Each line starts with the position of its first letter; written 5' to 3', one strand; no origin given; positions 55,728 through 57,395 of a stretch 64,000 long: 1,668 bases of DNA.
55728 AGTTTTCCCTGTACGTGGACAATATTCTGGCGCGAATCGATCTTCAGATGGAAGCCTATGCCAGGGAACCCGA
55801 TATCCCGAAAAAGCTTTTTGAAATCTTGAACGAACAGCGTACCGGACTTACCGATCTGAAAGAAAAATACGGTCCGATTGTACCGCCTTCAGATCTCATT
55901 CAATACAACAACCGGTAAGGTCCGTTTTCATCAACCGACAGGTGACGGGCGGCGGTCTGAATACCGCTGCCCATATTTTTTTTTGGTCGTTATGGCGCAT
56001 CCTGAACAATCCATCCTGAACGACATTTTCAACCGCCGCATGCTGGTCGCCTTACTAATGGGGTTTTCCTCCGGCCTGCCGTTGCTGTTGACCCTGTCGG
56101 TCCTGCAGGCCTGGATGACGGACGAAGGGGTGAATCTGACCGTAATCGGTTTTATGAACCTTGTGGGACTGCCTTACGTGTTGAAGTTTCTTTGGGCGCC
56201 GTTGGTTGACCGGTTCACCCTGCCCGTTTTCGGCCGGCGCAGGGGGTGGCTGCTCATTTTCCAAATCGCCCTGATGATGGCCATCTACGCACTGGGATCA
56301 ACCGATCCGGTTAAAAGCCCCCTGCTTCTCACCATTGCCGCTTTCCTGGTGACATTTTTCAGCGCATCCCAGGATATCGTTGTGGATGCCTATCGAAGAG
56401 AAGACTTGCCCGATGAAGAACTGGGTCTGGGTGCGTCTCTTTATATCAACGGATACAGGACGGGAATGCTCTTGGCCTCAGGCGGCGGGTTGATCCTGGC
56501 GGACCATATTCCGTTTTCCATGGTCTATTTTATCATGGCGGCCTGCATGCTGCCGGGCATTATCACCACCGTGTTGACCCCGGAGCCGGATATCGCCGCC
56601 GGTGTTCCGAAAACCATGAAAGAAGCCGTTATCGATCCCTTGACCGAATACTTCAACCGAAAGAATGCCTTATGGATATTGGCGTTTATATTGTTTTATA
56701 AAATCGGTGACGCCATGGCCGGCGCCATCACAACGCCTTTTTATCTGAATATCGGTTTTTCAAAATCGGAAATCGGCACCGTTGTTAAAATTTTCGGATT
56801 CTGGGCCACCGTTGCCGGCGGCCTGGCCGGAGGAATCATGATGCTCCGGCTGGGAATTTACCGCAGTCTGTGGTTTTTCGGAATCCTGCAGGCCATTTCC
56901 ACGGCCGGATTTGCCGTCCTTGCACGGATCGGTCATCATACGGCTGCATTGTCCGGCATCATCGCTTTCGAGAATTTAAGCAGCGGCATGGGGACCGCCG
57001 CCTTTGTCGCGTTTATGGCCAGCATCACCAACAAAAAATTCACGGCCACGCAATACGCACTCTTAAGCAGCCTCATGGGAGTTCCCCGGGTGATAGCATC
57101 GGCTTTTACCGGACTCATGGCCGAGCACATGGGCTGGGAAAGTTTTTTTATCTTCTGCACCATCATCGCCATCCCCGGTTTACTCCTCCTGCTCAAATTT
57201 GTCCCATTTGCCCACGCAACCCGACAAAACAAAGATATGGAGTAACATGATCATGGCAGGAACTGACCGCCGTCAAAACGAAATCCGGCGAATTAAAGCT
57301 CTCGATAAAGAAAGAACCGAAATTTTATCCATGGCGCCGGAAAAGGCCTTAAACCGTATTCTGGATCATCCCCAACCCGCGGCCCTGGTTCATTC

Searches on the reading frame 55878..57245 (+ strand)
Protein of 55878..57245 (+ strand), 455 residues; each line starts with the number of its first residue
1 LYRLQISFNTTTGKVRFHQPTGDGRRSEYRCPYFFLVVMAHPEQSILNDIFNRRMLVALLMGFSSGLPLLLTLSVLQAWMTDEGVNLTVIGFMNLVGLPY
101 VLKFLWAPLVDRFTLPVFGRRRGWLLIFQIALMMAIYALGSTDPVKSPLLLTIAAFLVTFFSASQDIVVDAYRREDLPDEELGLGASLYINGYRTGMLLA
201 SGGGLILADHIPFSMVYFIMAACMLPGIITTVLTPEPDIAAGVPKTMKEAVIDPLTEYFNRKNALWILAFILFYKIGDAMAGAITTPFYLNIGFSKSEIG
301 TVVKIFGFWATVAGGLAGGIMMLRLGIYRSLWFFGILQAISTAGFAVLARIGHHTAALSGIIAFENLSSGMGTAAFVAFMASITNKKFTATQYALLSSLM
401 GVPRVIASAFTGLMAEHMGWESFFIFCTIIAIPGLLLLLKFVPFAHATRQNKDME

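Call 48: search_protein_families(library=ncbifam, proteins=[window:55878-57245:+], max_evalue=1e-10)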
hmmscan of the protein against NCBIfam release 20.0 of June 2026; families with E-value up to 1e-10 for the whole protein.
window:55878-57245:+ (455 aa): 4 families
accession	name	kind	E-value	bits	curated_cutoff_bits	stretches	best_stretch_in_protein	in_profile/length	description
TIGR00901.2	2A0125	subfamily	4.1e-155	516.5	350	1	51-439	2-415/417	AmpG family muropeptide MFS transporter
NF008238.0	PRK11010.1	equivalog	7e-127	424.2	756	1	50-440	9-401/492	muropeptide MFS transporter AmpG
NF008867.0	PRK11902.1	equivalog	3.5e-126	421.5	656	1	48-439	8-401/419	muropeptide transporter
TIGR02718.1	sider_RhtX_FptX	subfamily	4.1e-42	144.5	356.15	1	59-439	7-388/390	RhtX/FptX family siderophore transporter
